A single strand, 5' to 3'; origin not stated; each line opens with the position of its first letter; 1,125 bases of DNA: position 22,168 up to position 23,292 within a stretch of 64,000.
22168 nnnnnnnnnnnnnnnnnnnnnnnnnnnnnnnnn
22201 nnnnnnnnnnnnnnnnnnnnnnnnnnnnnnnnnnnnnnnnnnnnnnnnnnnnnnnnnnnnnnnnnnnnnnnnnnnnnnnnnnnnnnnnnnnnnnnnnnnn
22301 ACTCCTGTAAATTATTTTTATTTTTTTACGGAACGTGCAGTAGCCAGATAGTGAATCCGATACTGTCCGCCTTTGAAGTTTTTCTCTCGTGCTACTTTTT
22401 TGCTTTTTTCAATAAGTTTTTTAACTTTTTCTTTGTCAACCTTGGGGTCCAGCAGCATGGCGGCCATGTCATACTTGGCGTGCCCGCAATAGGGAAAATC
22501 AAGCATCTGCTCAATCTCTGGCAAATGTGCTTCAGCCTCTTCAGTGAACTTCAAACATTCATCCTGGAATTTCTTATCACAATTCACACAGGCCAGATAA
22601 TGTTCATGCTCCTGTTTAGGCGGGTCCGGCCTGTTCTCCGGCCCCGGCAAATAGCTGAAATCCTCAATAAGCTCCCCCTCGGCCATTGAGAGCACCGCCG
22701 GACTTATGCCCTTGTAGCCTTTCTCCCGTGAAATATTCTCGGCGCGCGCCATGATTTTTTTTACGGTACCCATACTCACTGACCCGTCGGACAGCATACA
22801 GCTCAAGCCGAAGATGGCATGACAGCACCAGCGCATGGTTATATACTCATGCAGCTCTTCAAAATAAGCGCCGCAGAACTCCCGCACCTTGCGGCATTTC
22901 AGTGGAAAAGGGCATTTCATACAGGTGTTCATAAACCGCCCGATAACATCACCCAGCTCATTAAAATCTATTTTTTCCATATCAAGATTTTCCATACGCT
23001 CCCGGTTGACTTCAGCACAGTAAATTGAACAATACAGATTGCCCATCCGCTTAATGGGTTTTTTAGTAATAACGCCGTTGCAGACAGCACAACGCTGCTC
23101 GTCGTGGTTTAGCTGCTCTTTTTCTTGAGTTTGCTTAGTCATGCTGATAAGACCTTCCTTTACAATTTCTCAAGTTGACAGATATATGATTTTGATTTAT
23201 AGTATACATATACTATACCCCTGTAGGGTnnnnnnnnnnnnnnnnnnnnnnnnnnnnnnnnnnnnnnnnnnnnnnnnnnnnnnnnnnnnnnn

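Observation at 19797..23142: Uncharacterised five-gene Cys-rich operon divergent from csoR: two TRASH/CCH paralogs, a Dsr-like Fe-S protein, a CCxxC protein and an HMA chaperone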

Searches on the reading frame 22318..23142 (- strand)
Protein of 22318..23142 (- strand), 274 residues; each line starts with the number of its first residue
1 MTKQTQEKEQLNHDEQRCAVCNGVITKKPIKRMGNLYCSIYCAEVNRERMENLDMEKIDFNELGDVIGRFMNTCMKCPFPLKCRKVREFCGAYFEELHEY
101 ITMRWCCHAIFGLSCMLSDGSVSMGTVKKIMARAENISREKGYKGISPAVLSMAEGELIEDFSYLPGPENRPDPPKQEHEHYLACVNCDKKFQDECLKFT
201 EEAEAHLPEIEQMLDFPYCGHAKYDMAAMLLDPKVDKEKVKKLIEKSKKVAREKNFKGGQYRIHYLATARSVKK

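Call 3: search_protein_families(library=pfam, proteins=[window:22318-23142:-], max_evalue=0.1)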
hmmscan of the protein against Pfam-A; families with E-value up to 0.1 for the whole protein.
window:22318-23142:- (274 aa): 2 families
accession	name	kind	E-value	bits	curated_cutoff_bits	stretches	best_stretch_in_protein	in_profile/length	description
PF02069.22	Metallothio_Pro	-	0.007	17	33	1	17-46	6-38/51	Prokaryotic metallothionein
PF20018.4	VMAP-M14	-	0.021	15.1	27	0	31-102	56-128/132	vWA-MoxR associated protein middle region (VMAP-M) 14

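Call 4: search_protein_families(library=ncbifam, proteins=[window:22318-23142:-], max_evalue=0.1)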
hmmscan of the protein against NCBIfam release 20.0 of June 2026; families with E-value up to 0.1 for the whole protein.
window:22318-23142:- (274 aa): 1 family
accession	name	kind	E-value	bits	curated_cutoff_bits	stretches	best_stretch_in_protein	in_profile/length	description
NF047912.1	ECs_2282_CxxC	subfamily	0.0027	17.6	37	0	4-30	16-42/60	ECs_2282 family putative zinc-binding protein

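Call 7: search_solved_structures(query=window:22318-23142:-, max_evalue=10)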
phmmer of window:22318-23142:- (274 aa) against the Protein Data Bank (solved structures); distinct sequences matched with E-value up to 10: 0.

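Call 9: find_homologous_proteins(query=window:22318-23142:-)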
Query window:22318-23142:- (274 aa): 42 proteins with E <= 0.001 among 281 candidates.
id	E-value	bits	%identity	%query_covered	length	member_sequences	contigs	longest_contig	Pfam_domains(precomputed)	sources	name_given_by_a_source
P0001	1.2e-186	637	100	100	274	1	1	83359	-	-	-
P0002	1.5e-147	509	79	98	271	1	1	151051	-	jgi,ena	-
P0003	5.1e-145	500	80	94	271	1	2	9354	-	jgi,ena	-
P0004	6.6e-145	500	79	94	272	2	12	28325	-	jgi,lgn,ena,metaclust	metaclust:\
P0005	1.7e-143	495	78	97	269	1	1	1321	-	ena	-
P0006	8.7e-143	493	77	97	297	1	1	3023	-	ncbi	-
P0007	4.5e-142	491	77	96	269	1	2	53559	-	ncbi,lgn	-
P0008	4.0e-139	481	74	97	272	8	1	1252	-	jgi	jgi:hypothetical protein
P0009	1.1e-133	463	73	96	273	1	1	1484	-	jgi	jgi:hypothetical protein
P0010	5.9e-131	454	72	95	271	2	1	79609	-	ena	-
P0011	1.7e-130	453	69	95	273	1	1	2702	-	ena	-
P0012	1.7e-130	453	71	94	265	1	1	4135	-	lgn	-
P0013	4.1e-130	451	67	100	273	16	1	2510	-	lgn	-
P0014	2.7e-129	449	68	99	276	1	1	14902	-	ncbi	-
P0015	1.8e-128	446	71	95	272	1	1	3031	-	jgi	jgi:hypothetical protein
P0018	7.6e-122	424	65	98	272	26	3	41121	-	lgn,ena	-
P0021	3.0e-119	416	65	96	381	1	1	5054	-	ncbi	ncbi:hypothetical protein ACFL20_12785 [Spirochaetota bacterium]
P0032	1.0e-107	378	60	91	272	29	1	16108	-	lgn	-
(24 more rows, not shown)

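Call 10: find_encoding_contigs(protein=P0002, flank=8000, max_places=2)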
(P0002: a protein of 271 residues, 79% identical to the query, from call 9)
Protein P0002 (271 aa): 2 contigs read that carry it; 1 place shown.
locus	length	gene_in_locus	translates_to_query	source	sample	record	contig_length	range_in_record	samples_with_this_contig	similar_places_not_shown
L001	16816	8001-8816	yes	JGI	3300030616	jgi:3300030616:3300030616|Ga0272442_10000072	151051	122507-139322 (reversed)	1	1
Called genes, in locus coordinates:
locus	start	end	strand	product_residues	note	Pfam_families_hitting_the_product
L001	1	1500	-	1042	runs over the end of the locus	PF00873:ACR_tran, PF03176:MMPL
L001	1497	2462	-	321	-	PF25917:BSH_RND (weak), PF25885:HH_EMRA (weak), PF25954:Beta-barrel_RND_2, PF25989:YknX_C (weak)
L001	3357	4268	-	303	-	PF01077:NIR_SIR, PF13237:Fer4_10 (faint)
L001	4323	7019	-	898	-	PF00403:HMA, PF00122:E1-E2_ATPase, PF00702:Hydrolase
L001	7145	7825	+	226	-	-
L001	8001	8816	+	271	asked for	-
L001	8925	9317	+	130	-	-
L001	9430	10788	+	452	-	PF02321:OEP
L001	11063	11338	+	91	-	PF04945:YHS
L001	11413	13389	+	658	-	PF19335:HMBD, PF25919:BSH_CusB, PF25973:BSH_CzcB, PF25869:3HB_CusB (weak), PF25944:Beta-barrel_RND, PF25954:Beta-barrel_RND_2, PF19335:HMBD (weak), PF11827:DUF3347, +2 more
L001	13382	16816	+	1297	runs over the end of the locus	PF00873:ACR_tran, PF03176:MMPL (weak), PF00873:ACR_tran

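Call 11: find_encoding_contigs(protein=P0018, flank=8000, max_places=2)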
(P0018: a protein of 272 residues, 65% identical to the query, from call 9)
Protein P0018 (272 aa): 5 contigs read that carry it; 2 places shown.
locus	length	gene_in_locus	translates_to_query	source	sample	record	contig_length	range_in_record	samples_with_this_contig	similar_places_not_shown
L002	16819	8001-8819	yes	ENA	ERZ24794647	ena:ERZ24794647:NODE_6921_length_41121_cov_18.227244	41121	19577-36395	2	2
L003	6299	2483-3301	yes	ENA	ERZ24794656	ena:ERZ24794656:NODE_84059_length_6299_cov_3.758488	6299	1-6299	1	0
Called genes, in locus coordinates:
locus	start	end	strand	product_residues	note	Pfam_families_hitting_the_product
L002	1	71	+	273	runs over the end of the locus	PF13938:DUF4213 (weak), PF04016:DUF364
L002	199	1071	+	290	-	PF01077:NIR_SIR, PF12838:Fer4_7 (weak)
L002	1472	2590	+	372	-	PF03977:OAD_beta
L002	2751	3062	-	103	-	-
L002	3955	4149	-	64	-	-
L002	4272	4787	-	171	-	PF13801:Metal_resist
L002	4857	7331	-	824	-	PF00403:HMA, PF00122:E1-E2_ATPase, PF00702:Hydrolase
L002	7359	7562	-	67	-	PF00403:HMA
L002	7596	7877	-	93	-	PF02583:Trns_repr_metal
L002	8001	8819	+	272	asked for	-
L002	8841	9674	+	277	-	-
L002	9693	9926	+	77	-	PF00403:HMA (weak)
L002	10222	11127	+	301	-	-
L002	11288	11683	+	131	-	-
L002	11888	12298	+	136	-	PF03929:PepSY_TM (faint)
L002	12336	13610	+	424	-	PF02321:OEP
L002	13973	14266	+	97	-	PF04945:YHS (weak)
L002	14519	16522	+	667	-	PF19335:HMBD, PF25919:BSH_CusB, PF25973:BSH_CzcB, PF25869:3HB_CusB, PF25944:Beta-barrel_RND, PF25954:Beta-barrel_RND_2, PF19335:HMBD, PF11827:DUF3347, +2 more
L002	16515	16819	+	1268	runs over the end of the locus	PF00873:ACR_tran, PF03176:MMPL (faint), PF00873:ACR_tran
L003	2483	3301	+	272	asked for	-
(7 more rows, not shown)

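Call 12: find_encoding_contigs(protein=P0032, flank=8000, max_places=2)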
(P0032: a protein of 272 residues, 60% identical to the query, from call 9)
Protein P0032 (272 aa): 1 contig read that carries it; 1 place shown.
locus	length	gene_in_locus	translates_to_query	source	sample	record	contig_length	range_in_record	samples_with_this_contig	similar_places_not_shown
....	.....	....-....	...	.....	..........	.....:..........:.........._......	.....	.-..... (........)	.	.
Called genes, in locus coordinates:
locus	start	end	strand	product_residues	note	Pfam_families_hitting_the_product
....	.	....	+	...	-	?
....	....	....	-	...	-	-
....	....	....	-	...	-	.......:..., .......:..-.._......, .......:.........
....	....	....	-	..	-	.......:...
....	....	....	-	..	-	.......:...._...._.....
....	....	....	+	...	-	-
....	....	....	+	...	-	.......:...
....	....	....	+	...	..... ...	-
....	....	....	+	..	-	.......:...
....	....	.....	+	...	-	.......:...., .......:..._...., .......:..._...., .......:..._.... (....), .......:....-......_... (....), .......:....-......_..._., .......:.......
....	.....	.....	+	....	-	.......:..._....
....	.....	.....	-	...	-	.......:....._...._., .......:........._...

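Call 13: find_encoding_contigs(protein=P0007, flank=8000, max_places=1)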
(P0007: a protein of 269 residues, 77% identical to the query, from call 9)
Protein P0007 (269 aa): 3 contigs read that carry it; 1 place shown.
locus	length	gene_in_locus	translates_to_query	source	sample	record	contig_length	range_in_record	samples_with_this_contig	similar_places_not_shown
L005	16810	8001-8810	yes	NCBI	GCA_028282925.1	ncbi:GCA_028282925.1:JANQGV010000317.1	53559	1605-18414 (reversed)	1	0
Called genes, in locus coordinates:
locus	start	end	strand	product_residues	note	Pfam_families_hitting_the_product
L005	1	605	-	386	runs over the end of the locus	PF13439:Glyco_transf_4, PF13579:Glyco_trans_4_4, PF00534:Glycos_transf_1, PF13692:Glyco_trans_1_4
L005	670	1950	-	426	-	PF01593:Amino_oxidase, PF13450:NAD_binding_8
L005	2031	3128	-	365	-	PF00953:Glycos_transf_4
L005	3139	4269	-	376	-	PF13439:Glyco_transf_4, PF13579:Glyco_trans_4_4, PF20706:GT4-conflict (weak), PF00534:Glycos_transf_1, PF13692:Glyco_trans_1_4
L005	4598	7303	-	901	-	PF00403:HMA, PF00122:E1-E2_ATPase, PF00702:Hydrolase, PF08282:Hydrolase_3 (faint)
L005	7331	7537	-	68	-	PF00403:HMA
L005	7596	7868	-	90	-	PF02583:Trns_repr_metal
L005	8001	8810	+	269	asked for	-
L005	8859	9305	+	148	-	-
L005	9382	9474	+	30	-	-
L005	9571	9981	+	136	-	-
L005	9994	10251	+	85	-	-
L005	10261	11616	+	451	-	PF02321:OEP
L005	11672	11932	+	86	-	PF04945:YHS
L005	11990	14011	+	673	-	PF19335:HMBD, PF25919:BSH_CusB, PF25973:BSH_CzcB, PF25869:3HB_CusB (weak), PF25944:Beta-barrel_RND, PF25954:Beta-barrel_RND_2, PF19335:HMBD, PF11827:DUF3347, +1 more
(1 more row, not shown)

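Call 14: find_encoding_contigs(protein=P0010, flank=8000, max_places=1)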
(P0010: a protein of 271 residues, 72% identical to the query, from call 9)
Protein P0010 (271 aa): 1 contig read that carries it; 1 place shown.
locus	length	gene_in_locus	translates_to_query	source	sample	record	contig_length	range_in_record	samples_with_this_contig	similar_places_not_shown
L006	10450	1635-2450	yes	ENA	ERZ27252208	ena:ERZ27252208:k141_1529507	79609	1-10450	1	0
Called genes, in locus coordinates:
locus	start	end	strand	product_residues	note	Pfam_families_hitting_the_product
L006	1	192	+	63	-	?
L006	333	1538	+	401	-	PF13683:rve_3 (weak)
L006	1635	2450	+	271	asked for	-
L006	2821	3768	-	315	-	PF00056:Ldh_1_N, PF02866:Ldh_1_C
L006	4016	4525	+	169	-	PF04138:GtrA_DPMS_TM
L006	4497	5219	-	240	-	PF05996:Fe_bilin_red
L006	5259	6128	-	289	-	PF08369:PCP_red (weak), PF01077:NIR_SIR, PF00037:Fer4 (faint), PF12837:Fer4_6 (faint), PF14697:Fer4_21 (weak), PF12838:Fer4_7, PF13187:Fer4_9 (weak)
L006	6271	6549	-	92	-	-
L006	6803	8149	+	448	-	PF01794:Ferric_reduct, PF08030:NAD_binding_6 (weak), PF00175:NAD_binding_1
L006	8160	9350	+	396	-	PF14249:Tocopherol_cycl (weak)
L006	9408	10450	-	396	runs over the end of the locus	-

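Call 15: find_encoding_contigs(protein=P0021, flank=8000, max_places=1)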
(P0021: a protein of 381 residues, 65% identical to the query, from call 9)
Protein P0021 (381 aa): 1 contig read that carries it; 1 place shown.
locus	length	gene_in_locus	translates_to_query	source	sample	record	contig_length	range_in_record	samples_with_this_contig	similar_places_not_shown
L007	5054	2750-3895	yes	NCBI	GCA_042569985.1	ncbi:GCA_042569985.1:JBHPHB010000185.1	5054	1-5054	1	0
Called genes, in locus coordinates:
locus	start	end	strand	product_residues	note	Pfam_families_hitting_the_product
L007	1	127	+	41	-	PF01053:Cys_Met_Meta_PP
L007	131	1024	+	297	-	PF04204:HTS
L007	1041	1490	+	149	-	PF03473:MOSC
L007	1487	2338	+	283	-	PF04060:FeS, PF12654:DUF3786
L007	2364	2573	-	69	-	PF00403:HMA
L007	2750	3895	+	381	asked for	-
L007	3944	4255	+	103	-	PF02583:Trns_repr_metal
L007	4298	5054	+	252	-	?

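Call 22: find_related_loci(query=A1, collection=genome_contigs, flank=10000)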
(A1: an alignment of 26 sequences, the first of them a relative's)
Query A1 (274 aa) in genome_contigs; peptide patterns used: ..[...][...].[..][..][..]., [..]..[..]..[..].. (x = any residue, [..] = any of these).
32 stretches matched a pattern; 10 encode a relative of the query (tblastn E <= 1e-3); 10 distinct loci.
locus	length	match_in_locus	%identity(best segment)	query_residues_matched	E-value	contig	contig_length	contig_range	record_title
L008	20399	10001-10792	77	12-274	1e-140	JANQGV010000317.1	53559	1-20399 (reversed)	MAG: Thermodesulfobacteriota bacterium isolate PL23b_bin.63 k99_2765303, whole genome shotgun sequence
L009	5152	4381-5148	75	16-271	9e-133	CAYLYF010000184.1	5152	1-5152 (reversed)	MAG TPA_asm: uncultured Thermodesulfobacteriota bacterium isolate binchicken_co47_113 genome assembly, contig: NODE_1356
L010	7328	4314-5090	64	16-274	1e-123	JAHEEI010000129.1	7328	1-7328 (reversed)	MAG: Proteobacteria bacterium isolate Ww263 NODE_23971_length_7328_cov_3.562925, whole genome shotgun sequence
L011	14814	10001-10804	62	6-273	8e-120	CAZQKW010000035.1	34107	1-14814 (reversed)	MAG TPA_asm: uncultured Thermodesulfobacteriota bacterium isolate binchicken_co107_87 genome assembly, contig: NODE_3194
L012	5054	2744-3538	65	9-273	5e-120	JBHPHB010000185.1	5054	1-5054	Spirochaetota bacterium isolate SAG AM-311-O03 NODE_185_length_5054_cov_26.728946, whole genome shotgun sequence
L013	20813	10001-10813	64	1-273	6e-118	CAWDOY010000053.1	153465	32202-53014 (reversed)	MAG: uncultured delta proteobacterium isolate MFD04716.bin.2.301 genome assembly, contig: contig_81162, whole genome sho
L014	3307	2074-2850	62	16-273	6e-115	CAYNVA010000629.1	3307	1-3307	MAG TPA_asm: uncultured Thermodesulfobacteriota bacterium isolate binchicken_co255_249 genome assembly, contig: k141_599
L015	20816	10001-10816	58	3-273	7e-111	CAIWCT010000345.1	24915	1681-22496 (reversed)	MAG: uncultured delta proteobacterium isolate AM-2014_bin-3252 genome assembly, contig: bin-3252:345/455, whole genome s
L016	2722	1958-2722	61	1-257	2e-114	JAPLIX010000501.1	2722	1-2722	MAG: Proteobacteria bacterium isolate LacPavin_0419_WC90_MAG_50_6 LacPavin_0419_WC90_scaffold_641979, whole genome shotg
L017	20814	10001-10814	62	1-272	3e-73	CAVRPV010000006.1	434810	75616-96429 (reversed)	MAG: uncultured delta proteobacterium isolate MFD02979.bin.2.110 genome assembly, contig: contig_12242, whole genome sho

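Call 28: predict_structure(alignment_id=A1)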
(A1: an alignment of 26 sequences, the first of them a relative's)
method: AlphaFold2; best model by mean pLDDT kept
length: 274 residues; sequences in the alignment: 26
mean_pLDDT: 86.6   pTM: 0.83
mean pLDDT of the five models: 86.6, 86.5, 85.7, 84.7, 80.1
residues with pLDDT >= 90: 157; 70-90: 84; 50-70: 20; < 50: 13
segments of 3 or more residues with pLDDT < 50: 1-13
pLDDT, mean of each block of 10 residues (from residue 1): 42 68 87 83 76 67 76 75 86 93 92 96 98 98 96 98 94 80 71 91 97 93 96 98 97 92 97 92
secondary structure, 60 per line:
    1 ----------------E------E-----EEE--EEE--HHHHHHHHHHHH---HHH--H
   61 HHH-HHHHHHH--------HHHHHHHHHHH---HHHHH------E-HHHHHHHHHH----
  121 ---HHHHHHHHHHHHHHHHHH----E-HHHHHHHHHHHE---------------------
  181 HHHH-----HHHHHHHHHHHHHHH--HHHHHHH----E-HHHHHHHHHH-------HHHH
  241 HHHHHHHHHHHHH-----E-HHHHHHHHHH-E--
elements in order: E30-32 E35-37 H40-51 H60-63 H65-71 H80-90 H94-98 H107-116 H124-141 H148-158 H181-184 H190-204 H207-213 H220-229 H237-253 H261-270

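Call 30: fold_search(model_id=the predicted structure, library=pdb)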
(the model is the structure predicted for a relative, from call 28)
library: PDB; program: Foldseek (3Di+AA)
matches with E <= 10: 369; with E <= 0.001: 0
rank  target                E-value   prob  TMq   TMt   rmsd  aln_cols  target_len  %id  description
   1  6w4l                  2.9e-01  0.12  0.14  0.17  13.2       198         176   11  The crystal structure of a single chain H2B-H2A histone chimera from Xenopus laevis (released 2020-05-06)
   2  9lnu                  3.3e-01  0.12  0.18  0.11  17.5       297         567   12  Structure of MBP tagged H2A.W-H2B (released 2026-01-28)
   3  8uqd                  4.4e-01  0.08  0.14  0.12  18.8       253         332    9  Crystal structure of RNF168 (RING)-UbcH5c fused to H2A-H2B via a 20-residue linker (condition 2. RING not modeled in den (released 2024-01-17)
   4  8zvy_A                4.7e-01  0.10  0.14  0.17  13.2       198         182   11  Alpha-Synuclein with H2a-H2b dimer complex structure. (released 2025-05-28)
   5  7ybf_A                5.1e-01  0.12  0.15  0.20  15.9       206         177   11  Crystal structure of inner membrane protein Sad1 in complex with histone H2A-H2B (released 2024-01-03)
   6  1fnn_A                5.7e-01  0.18  0.22  0.17  15.6       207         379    9  CRYSTAL STRUCTURE OF CDC6P FROM PYROBACULUM AEROPHILUM (released 2000-10-04)
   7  9ln8_D                5.7e-01  0.11  0.15  0.21  13.5       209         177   11  Structure of NAP1 in complex with H2A.Z-H2B (released 2025-12-24)
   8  4m6b_D                7.7e-01  0.11  0.16  0.21  12.1       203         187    9  Crystal structure of yeast Swr1-Z domain in complex with H2A.Z-H2B dimer (released 2014-02-19)
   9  8efy_D                8.5e-01  0.47  0.22  0.19  10.8       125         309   13  Structure of double homo-hexameric AAA+ ATPase RuvB motors (released 2023-05-10)
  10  7dlx_A                9.0e-01  0.14  0.15  0.23  16.1       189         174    7  crystal structure of H2AM4>Z-H2B (released 2021-06-16)
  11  8zvy_B                9.9e-01  0.06  0.14  0.18  18.5       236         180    9  Alpha-Synuclein with H2a-H2b dimer complex structure. (released 2025-05-28)
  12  8uq9_A                1.0e+00  0.12  0.15  0.11  16.2       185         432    8  Crystal structure of RNF168 (RING)-UbcH5c fused to H2A-H2B via a 4-residue linker (released 2024-01-17)
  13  6ae8_B                1.0e+00  0.09  0.15  0.21  12.4       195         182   10  Structure insight into histone chaperone Chz1-mediated H2A.Z recognition and replacement (released 2019-04-17)
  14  8uq8_A                1.0e+00  0.06  0.15  0.12  15.6       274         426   10  Crystal structure of RNF168 (RING)-UbcH5c fused to H2A-H2B via a 2-residue linker (released 2024-01-17)
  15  8efv_B                1.2e+00  0.20  0.23  0.21  11.8       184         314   13  Structure of single homo-hexameric Holliday junction ATP-dependent DNA helicase RuvB motor (released 2023-05-10)
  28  2l09_MODEL_1_A        1.5e+00  0.77  0.16  0.64   2.5        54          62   18  Solution NMR Structure of Protein asr4154 from Nostoc sp. PCC7120 Northeast Structural Genomics Consortium tar (released 2010-08-25)
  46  2kru_MODEL_1_A        2.1e+00  0.63  0.17  0.67   2.6        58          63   24  Solution NMR structure of the PCP_red domain of light-independent protochlorophyllide reductase subunit B from (released 2010-02-16)
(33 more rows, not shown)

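Call 40: search_protein_representatives(alignment_id=A1)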
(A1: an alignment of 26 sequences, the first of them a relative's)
Query: 26 sequences, 272 profile positions. Proteins with E-value up to 0.001 (for the whole library): 41; up to 1e-10: 26; up to 1e-30: 13. The best 41 are listed.
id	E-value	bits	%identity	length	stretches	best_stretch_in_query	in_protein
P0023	1.4e-139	480.2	-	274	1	3-271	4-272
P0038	6.1e-88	310.9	-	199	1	42-237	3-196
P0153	9.4e-73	261.1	-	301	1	9-270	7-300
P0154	1.1e-62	228.0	-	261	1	15-271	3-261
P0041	5.0e-58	212.8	-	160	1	48-194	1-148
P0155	1.1e-49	185.5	-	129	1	150-271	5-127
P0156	4.7e-47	176.8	-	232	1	57-269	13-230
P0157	6.8e-43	163.2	-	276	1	10-269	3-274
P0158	1.3e-41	159.0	-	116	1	105-199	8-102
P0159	3.0e-39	151.2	-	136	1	4-100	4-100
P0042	5.9e-38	147.0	-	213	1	53-136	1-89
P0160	1.7e-37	145.4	-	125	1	156-257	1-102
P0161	6.4e-36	140.3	-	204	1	5-157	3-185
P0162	6.3e-30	120.6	-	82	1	191-271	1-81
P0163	3.2e-24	101.9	-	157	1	122-271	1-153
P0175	2.0e-10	56.7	-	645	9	13-43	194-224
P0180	2.4e-09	53.2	-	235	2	70-172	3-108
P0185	4.8e-07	45.6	-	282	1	56-269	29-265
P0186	1.5e-06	44.0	-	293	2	15-163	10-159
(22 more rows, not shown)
